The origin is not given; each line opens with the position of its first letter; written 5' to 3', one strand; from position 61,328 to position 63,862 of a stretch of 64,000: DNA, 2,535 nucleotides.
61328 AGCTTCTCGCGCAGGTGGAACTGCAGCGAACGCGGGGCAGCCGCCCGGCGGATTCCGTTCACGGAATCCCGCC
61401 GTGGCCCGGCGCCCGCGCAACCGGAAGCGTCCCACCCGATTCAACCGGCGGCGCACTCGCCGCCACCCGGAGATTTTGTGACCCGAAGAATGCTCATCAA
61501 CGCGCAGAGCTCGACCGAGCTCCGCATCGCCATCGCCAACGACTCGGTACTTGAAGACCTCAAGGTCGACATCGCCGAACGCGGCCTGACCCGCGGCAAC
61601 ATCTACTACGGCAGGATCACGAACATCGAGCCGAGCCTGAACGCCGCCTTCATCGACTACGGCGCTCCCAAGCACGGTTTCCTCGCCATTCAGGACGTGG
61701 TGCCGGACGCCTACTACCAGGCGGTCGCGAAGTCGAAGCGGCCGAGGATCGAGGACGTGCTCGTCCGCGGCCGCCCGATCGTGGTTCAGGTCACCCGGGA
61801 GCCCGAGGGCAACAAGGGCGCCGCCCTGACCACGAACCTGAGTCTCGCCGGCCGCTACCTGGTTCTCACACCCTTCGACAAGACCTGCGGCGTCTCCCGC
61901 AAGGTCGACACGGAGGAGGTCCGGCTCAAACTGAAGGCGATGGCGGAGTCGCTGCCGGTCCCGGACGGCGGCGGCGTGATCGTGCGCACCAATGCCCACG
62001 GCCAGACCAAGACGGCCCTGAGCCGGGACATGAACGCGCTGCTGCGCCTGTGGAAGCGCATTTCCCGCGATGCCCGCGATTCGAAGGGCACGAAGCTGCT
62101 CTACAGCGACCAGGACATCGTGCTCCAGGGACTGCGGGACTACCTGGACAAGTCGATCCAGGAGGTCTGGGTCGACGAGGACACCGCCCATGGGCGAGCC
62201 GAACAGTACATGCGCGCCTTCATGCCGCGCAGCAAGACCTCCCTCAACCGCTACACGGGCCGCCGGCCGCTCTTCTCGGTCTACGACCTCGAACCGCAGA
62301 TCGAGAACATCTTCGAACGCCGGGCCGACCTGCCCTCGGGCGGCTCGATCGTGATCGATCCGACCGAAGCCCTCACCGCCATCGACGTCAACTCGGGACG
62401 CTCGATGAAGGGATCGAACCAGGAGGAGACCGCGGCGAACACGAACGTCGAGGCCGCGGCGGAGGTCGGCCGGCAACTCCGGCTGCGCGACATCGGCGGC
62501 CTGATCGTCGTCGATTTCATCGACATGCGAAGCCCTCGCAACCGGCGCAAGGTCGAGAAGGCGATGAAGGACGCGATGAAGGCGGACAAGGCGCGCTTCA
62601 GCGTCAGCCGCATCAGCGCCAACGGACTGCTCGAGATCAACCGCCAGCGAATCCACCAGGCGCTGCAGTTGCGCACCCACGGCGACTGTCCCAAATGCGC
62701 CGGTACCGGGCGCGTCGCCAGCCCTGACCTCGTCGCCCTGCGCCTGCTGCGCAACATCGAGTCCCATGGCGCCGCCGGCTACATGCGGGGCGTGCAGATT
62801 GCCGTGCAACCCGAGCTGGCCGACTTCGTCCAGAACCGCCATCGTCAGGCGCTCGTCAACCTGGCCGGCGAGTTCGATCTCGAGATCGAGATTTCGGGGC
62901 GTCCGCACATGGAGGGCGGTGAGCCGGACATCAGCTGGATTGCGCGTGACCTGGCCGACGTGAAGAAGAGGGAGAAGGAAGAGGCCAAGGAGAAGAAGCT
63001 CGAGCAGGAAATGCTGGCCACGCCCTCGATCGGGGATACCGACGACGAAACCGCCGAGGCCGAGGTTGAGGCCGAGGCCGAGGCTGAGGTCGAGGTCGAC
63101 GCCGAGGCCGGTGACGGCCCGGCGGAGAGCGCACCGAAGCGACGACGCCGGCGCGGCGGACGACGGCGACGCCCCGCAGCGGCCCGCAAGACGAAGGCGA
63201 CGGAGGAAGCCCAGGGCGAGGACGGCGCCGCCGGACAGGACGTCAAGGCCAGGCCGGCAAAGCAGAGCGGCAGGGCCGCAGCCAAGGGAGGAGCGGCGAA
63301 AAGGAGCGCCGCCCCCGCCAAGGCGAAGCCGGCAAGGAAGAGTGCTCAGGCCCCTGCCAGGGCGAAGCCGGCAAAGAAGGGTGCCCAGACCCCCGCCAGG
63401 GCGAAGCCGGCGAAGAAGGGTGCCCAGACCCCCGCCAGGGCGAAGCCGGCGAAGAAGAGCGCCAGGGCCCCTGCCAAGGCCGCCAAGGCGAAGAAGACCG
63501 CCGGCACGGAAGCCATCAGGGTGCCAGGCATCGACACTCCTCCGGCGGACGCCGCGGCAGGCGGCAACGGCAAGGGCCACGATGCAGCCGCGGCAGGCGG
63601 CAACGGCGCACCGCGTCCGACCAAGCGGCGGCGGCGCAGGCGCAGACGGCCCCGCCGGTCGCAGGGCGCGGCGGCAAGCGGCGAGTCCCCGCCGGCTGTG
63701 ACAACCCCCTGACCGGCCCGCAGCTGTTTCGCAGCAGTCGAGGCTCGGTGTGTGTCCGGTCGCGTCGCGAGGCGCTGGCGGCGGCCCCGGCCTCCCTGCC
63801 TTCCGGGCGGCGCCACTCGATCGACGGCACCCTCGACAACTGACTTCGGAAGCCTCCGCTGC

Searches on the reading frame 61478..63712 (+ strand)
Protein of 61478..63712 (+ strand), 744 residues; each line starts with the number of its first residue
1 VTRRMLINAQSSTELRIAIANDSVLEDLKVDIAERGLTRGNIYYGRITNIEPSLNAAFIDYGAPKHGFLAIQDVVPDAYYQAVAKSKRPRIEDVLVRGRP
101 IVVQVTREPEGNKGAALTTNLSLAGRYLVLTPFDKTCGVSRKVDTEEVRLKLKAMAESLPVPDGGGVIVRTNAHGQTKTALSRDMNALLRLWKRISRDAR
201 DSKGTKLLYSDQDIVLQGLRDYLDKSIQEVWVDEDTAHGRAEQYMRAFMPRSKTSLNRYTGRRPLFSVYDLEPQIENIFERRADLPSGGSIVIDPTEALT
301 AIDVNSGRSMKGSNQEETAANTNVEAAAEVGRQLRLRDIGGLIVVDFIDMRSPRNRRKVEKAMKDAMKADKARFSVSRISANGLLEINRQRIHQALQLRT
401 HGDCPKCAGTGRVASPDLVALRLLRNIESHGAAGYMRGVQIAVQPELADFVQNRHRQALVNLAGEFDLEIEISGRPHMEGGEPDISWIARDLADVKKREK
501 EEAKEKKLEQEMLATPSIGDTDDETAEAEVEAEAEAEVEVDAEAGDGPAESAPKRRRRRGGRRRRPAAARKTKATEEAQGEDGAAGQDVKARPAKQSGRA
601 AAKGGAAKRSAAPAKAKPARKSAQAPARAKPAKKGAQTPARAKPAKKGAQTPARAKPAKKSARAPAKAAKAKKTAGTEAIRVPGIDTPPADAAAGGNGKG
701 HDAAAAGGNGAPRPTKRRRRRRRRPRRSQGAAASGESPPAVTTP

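Call 31: search_protein_families(library=pfam, proteins=[window:61478-63712:+], max_evalue=0.001)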
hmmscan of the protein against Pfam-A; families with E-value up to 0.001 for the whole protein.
window:61478-63712:+ (744 aa): 2 families
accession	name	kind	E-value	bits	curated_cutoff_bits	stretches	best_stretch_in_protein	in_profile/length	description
PF10150.14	RNase_E_G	-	4.2e-95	318.7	25.5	1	122-391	1-269/270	Ribonuclease E/G family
PF20833.2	RNase_E_G_Thio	-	9.2e-15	55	26.8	1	404-482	2-80/86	RNase E/G, Thioredoxin-like domain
